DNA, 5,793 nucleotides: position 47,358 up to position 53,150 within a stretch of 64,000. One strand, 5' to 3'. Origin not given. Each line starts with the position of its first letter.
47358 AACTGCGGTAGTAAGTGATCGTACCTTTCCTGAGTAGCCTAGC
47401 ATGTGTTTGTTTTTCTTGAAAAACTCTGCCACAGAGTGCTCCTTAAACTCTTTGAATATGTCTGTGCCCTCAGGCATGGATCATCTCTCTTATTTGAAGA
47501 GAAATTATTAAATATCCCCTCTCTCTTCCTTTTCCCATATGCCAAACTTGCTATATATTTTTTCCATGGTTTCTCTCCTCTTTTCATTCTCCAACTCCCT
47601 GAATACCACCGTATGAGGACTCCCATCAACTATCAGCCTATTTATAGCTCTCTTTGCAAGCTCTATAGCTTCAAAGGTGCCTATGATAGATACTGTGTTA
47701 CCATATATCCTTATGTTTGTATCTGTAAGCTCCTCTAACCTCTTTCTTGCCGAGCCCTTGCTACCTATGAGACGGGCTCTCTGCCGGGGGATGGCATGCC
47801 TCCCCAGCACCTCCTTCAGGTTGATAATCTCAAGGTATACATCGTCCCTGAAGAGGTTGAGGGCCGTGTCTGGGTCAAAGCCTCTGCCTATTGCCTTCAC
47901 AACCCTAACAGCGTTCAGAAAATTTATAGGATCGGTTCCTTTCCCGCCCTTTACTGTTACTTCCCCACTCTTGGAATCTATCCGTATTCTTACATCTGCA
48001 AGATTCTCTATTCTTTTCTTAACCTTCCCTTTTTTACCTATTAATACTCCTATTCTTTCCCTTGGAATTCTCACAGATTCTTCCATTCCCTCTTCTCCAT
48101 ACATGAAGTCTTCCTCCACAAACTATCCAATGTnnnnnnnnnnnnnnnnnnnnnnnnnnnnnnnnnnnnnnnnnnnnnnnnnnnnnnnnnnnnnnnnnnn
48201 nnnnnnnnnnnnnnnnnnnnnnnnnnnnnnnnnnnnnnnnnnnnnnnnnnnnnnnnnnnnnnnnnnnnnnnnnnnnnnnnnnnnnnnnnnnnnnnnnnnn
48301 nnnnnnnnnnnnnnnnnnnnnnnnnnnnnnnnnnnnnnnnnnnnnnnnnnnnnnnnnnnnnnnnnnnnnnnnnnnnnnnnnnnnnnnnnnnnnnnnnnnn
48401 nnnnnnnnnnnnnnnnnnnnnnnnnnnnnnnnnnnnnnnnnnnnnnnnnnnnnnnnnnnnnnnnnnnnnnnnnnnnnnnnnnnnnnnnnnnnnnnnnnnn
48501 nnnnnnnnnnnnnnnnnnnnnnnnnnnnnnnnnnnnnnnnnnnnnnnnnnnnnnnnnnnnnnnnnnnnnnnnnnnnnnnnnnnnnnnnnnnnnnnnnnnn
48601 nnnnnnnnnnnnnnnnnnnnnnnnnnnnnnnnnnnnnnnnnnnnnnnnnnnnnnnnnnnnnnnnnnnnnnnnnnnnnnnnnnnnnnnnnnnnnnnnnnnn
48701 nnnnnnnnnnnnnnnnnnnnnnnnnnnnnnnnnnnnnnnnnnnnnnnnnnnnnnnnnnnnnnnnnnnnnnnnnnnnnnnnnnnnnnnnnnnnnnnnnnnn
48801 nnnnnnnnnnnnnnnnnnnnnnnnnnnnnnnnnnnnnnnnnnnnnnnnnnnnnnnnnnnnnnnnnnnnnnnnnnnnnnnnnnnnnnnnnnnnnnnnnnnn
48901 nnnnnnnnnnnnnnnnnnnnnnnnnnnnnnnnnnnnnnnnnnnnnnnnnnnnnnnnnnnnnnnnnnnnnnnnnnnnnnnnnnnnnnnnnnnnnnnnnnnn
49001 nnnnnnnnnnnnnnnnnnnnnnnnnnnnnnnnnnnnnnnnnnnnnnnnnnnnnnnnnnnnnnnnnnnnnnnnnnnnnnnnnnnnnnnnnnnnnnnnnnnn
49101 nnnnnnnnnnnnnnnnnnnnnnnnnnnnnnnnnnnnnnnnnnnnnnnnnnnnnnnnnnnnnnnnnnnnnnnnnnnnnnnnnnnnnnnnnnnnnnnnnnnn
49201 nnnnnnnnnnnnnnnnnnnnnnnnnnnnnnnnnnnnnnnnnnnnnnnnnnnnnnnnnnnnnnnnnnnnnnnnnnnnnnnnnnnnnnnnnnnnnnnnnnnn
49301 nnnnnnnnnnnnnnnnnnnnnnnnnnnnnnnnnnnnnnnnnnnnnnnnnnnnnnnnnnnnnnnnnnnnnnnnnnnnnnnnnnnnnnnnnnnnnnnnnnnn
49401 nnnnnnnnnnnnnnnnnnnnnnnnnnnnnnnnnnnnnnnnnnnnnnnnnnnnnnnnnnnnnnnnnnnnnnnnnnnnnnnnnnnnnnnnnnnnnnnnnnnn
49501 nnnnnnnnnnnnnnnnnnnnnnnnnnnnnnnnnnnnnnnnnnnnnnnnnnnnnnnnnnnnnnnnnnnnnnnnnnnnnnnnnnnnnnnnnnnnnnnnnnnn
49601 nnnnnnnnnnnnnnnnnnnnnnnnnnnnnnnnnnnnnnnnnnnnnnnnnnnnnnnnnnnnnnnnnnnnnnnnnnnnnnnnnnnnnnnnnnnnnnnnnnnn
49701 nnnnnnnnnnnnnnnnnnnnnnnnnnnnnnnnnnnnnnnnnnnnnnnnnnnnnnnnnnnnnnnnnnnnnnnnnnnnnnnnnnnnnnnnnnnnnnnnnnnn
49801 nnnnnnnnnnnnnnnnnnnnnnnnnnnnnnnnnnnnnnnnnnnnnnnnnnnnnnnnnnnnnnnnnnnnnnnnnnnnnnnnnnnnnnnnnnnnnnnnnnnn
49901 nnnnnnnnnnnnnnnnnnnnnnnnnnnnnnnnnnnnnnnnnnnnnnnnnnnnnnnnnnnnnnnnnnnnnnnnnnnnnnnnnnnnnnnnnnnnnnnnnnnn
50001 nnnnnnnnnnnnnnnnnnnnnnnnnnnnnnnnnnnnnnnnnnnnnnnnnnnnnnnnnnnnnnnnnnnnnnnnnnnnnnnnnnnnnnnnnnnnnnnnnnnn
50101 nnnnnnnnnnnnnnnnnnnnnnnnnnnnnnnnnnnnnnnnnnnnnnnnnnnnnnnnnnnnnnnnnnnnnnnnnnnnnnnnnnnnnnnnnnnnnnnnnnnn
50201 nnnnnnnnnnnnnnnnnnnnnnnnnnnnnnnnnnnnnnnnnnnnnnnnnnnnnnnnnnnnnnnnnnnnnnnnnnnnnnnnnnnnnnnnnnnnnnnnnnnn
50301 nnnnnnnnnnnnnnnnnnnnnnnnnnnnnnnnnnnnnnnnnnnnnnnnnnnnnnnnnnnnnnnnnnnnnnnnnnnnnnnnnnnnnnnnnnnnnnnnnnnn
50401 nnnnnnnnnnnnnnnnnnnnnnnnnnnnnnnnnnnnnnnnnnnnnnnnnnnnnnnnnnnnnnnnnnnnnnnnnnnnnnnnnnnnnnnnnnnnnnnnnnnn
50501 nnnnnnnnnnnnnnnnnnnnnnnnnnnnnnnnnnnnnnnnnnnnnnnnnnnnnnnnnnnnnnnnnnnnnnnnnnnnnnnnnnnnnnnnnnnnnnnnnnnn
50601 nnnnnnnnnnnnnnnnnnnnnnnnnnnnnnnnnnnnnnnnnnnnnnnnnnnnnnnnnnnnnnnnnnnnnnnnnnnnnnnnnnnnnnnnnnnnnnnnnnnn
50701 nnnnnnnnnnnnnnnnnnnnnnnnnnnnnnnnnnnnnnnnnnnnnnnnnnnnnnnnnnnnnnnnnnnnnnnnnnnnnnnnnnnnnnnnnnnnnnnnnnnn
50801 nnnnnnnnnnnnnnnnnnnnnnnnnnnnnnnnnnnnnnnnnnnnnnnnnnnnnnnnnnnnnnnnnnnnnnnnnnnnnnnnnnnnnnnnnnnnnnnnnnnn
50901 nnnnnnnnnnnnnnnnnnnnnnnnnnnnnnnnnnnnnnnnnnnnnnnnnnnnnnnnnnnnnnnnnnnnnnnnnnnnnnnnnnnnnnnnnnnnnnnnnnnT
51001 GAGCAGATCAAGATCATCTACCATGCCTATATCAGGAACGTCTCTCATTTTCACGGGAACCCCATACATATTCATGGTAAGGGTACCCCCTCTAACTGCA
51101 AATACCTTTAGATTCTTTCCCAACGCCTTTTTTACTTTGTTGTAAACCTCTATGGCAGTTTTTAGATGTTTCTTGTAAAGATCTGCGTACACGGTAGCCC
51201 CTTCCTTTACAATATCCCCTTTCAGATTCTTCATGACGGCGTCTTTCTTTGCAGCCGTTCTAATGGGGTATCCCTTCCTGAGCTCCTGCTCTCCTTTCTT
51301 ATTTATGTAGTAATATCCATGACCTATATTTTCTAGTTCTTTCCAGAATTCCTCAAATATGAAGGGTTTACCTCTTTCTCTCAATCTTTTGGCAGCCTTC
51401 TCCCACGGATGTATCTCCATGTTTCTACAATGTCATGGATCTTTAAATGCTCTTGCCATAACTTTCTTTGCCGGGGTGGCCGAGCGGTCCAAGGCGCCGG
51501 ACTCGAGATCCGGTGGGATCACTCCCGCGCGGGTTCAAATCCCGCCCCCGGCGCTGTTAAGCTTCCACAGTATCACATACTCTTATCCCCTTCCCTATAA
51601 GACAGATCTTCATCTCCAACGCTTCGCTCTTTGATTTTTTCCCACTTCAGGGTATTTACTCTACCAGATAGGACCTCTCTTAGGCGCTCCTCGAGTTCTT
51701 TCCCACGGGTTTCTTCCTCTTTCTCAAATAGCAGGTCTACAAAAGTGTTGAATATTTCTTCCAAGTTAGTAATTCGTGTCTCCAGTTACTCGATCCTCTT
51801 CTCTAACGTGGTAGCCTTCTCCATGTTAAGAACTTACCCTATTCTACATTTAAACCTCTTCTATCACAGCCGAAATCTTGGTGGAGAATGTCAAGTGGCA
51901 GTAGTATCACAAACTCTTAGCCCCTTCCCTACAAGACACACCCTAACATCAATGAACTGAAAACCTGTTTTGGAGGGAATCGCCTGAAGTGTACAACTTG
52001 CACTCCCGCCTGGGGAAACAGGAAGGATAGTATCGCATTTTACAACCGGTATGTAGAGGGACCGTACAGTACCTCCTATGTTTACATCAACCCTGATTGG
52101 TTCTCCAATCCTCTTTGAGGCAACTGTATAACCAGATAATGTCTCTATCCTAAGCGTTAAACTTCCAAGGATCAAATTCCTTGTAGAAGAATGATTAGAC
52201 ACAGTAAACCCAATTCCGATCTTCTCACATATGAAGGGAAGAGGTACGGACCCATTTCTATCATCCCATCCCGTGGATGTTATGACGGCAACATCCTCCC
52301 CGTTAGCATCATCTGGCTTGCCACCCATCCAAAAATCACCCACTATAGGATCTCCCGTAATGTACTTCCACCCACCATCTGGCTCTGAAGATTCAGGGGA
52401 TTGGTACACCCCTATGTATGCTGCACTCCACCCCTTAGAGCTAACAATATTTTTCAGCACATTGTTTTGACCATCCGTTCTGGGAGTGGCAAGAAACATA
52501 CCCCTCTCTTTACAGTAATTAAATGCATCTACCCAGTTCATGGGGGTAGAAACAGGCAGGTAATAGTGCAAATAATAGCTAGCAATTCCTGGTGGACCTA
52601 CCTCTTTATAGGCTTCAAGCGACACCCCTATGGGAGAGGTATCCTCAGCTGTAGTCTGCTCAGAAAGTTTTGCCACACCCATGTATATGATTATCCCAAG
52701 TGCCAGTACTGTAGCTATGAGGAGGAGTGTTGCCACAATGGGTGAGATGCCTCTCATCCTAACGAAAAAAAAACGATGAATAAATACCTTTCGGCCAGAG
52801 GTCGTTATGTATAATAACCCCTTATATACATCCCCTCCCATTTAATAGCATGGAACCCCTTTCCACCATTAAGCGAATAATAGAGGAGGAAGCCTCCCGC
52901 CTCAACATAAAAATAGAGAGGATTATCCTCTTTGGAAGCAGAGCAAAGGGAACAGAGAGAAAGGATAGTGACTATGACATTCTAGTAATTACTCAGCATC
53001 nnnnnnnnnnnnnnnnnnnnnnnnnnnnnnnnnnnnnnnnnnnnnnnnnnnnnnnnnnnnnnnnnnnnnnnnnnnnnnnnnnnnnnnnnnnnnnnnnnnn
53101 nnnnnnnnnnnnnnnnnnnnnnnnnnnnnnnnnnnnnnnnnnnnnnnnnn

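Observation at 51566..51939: Relic 3-prime end of a third lectin-pilin paralog beside tRNA-Ser, forming a 36-nt direct repeat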

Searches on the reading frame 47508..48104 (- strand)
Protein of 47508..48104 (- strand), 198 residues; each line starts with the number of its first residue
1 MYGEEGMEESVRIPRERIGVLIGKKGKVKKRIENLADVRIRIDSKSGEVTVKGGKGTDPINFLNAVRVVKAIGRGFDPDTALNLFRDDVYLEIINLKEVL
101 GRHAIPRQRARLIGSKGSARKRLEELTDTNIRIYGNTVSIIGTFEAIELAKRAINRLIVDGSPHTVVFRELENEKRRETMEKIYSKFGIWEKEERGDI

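Call 61: find_related_loci(query=window:47508-48104:-, collection=genome_contigs, flank=10000)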
Query window:47508-48104:- (198 aa) in genome_contigs; peptide patterns used: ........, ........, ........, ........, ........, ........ (x = any residue, [..] = any of these).
353 stretches matched a pattern; 43 encode a relative of the query (tblastn E <= 1e-3); 43 distinct loci.
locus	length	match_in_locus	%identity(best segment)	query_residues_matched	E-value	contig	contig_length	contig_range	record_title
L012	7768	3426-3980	42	11-192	1e-45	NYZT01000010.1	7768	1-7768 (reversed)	MAG: Candidatus Woesearchaeota archaeon isolate ARS49 MHASMcontig_135228, whole genome shotgun sequence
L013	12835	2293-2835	48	11-192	3e-44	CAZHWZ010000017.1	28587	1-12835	MAG TPA_asm: uncultured Candidatus Bathyarchaeia archaeon isolate SRP231805_co1_73 genome assembly, contig: NODE_689_len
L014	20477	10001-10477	48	11-172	2e-44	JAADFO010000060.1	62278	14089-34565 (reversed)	MAG: Nanobdellati archaeon isolate M_MaxBin.034 contig-127_578, whole genome shotgun sequence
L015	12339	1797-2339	47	11-192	8e-43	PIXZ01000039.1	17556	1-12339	MAG: Candidatus Bathyarchaeota archaeon isolate M8_bin1642 bin1642_scaffold4751, whole genome shotgun sequence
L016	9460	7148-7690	47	11-192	5e-42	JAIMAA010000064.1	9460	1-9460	MAG: Candidatus Bathyarchaeota archaeon isolate HOT.CON.75 Contig67, whole genome shotgun sequence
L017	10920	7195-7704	44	11-183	1e-41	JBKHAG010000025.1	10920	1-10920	MAG: Candidatus Woesearchaeota archaeon isolate D1M01_129 NODE_9600_length_10920_cov_11.729959, whole genome shotgun seq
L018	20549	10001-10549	46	11-194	1e-41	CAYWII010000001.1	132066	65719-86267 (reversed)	MAG TPA_asm: uncultured Candidatus Bathyarchaeia archaeon isolate binchicken_co274_118 genome assembly, contig: NODE_260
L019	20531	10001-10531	44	1-181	2e-41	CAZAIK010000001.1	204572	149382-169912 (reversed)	MAG TPA_asm: uncultured Methanosarcinales archaeon isolate SRP141376_co1_293 genome assembly, contig: NODE_91_length_204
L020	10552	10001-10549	46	11-194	2e-41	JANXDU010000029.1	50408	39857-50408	MAG: Candidatus Bathyarchaeota archaeon isolate SKYB16 k141_122003, whole genome shotgun sequence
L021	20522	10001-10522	45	7-181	8e-41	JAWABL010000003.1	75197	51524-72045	MAG: Candidatus Woesearchaeota archaeon isolate JZ-4_201808_bins_108 JZ-4_201808_bins_108_scaffold_3, whole genome shotg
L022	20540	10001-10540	44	11-192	7e-41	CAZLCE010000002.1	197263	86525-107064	MAG TPA_asm: uncultured Candidatus Bathyarchaeia archaeon isolate binchicken_co274_114 genome assembly, contig: NODE_99_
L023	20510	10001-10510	43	11-183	5e-41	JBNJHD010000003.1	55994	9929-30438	MAG: Nanobdellota archaeon isolate Y22_14dBSe1.bin.74 NODE_119_length_55994_cov_17.265158, whole genome shotgun sequence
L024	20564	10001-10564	44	6-194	5e-41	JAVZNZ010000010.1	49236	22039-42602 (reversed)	MAG: Candidatus Bathyarchaeia archaeon isolate DRTY-6_201912_bins_75 DRTY-6_201912_bins_75_scaffold_10, whole genome sho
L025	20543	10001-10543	45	11-192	2e-40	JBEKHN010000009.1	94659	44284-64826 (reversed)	MAG: Candidatus Bathyarchaeia archaeon isolate SPRUCE 278 SPRUCE_278_9, whole genome shotgun sequence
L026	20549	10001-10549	45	11-194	3e-40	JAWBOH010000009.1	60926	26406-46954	MAG: Candidatus Bathyarchaeia archaeon isolate HHBFW-2_201803_bins_195 HHBFW-2_201803_bins_195_scaffold_9, whole genome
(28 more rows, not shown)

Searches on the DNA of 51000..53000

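Call 59: search_rna_families(source=window, start=51000, end=53000, threshold=evalue, max_evalue=1)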
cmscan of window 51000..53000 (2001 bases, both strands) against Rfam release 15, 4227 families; matches with E-value up to 1: 2.
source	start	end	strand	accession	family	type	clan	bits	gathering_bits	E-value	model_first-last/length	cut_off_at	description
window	51470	51553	+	RF00005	tRNA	Gene; tRNA;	CL00001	60.7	29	3.6e-12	1-71/71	no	tRNA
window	51470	51554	-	RF04354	Plastid-ycf2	Cis-reg;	-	21.1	65.7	0.31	1-75/75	no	Plastid-ycf2 5UTR RNA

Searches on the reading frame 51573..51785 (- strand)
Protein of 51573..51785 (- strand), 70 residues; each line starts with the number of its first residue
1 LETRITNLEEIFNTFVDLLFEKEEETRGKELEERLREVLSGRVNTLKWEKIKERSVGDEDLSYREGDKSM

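Call 11: search_protein_families(library=pfam, proteins=[window:51573-51785:-], max_evalue=0.01)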
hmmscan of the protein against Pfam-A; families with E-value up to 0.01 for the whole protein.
window:51573-51785:- (70 aa): 1 family
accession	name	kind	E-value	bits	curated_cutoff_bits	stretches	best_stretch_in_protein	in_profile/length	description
PF09720.15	Unstab_antitox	-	0.0034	17.8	23.3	1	28-50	31-53/54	Putative addiction module component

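Call 43: search_protein_representatives(protein=window:51576-51785:-)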
Query: 70 residues. Proteins with E-value up to 0.001 (for the whole library): 1; up to 1e-10: 0; up to 1e-30: 0. The best 1 are listed.
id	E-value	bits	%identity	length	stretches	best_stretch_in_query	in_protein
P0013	1.0e-07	48.3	51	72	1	1-58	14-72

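Call 46: find_homologous_proteins(query=P0013, max_evalue=0.01)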
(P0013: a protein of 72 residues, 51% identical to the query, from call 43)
Query P0013 (72 aa): 7 proteins with E <= 0.01 among 11 candidates.
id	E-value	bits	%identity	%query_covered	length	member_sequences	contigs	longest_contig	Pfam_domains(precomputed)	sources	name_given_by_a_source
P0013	2.3e-37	143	100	100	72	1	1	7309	PF09720.16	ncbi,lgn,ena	-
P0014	4.2e-33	130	89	100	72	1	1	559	PF09720.16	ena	-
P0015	2.5e-32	127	85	100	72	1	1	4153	PF09720.16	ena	-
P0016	2.9e-32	127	83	100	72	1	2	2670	-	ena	-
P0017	2.2e-31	124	85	100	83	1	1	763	-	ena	-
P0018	3.7e-30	120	79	100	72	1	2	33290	PF09720.16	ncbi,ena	-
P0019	3.2e-23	99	79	93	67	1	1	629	-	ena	-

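Call 47: find_encoding_contigs(protein=P0018, flank=6000, max_places=3)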
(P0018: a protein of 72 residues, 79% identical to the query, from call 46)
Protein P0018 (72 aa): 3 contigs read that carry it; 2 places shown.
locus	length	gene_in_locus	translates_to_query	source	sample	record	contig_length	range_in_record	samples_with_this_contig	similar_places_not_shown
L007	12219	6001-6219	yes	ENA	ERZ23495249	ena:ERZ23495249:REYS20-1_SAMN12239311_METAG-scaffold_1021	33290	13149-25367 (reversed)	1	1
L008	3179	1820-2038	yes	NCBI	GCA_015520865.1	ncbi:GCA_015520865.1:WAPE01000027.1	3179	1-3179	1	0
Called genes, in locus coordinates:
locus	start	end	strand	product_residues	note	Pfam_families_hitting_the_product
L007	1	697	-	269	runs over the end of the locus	PF01048:PNP_UDP_1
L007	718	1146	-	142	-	PF13404:HTH_AsnC-type, PF13412:HTH_24, PF08279:HTH_11 (weak), PF22451:NirdL-like_HTH, PF01037:AsnC_trans_reg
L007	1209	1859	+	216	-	PF00578:AhpC-TSA, PF08534:Redoxin, PF10417:1-cysPrx_C (weak)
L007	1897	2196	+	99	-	PF22277:EncFtn-like, PF02915:Rubrerythrin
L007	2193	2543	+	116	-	PF01880:Desulfoferrodox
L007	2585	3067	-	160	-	-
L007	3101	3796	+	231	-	PF04055:Radical_SAM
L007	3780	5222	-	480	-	PF04055:Radical_SAM, PF13353:Fer4_12, PF13186:SPASM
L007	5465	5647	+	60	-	PF24113:DUF7387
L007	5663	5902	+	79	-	PF07927:HicA_toxin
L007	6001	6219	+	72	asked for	PF09720:Unstab_antitox (weak)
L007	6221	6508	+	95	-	PF05016:ParE_toxin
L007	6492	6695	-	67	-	-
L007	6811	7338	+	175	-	-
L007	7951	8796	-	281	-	PF01458:SUFBD_core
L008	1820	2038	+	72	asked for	PF09720:Unstab_antitox (weak)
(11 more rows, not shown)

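Call 48: find_encoding_contigs(protein=P0013, flank=6000, max_places=3)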
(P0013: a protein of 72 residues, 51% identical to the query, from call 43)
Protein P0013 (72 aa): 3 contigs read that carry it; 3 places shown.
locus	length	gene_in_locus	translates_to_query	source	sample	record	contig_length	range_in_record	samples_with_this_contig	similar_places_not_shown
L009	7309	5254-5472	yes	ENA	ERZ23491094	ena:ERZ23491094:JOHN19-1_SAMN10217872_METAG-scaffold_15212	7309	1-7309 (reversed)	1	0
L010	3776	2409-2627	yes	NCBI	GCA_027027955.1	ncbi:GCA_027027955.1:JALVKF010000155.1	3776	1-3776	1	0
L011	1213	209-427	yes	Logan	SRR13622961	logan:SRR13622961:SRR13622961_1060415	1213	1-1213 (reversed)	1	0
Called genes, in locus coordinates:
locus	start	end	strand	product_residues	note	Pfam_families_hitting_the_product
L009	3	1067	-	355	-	?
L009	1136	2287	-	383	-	PF00465:Fe-ADH, PF13685:Fe-ADH_2, PF25137:ADH_Fe_C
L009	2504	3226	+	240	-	PF03417:AAT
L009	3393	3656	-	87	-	PF05016:ParE_toxin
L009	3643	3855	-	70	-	-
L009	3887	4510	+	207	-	-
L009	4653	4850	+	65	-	-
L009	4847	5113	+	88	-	PF05016:ParE_toxin, PF05973:Gp49 (weak)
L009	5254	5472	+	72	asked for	PF09720:Unstab_antitox (weak)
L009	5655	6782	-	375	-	PF01784:DUF34_NIF3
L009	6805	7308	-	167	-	?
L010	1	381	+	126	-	?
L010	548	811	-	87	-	PF05016:ParE_toxin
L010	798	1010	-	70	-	-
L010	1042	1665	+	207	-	-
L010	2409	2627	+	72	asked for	PF09720:Unstab_antitox (weak)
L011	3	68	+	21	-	?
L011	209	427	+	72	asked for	PF09720:Unstab_antitox (weak)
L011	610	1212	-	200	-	?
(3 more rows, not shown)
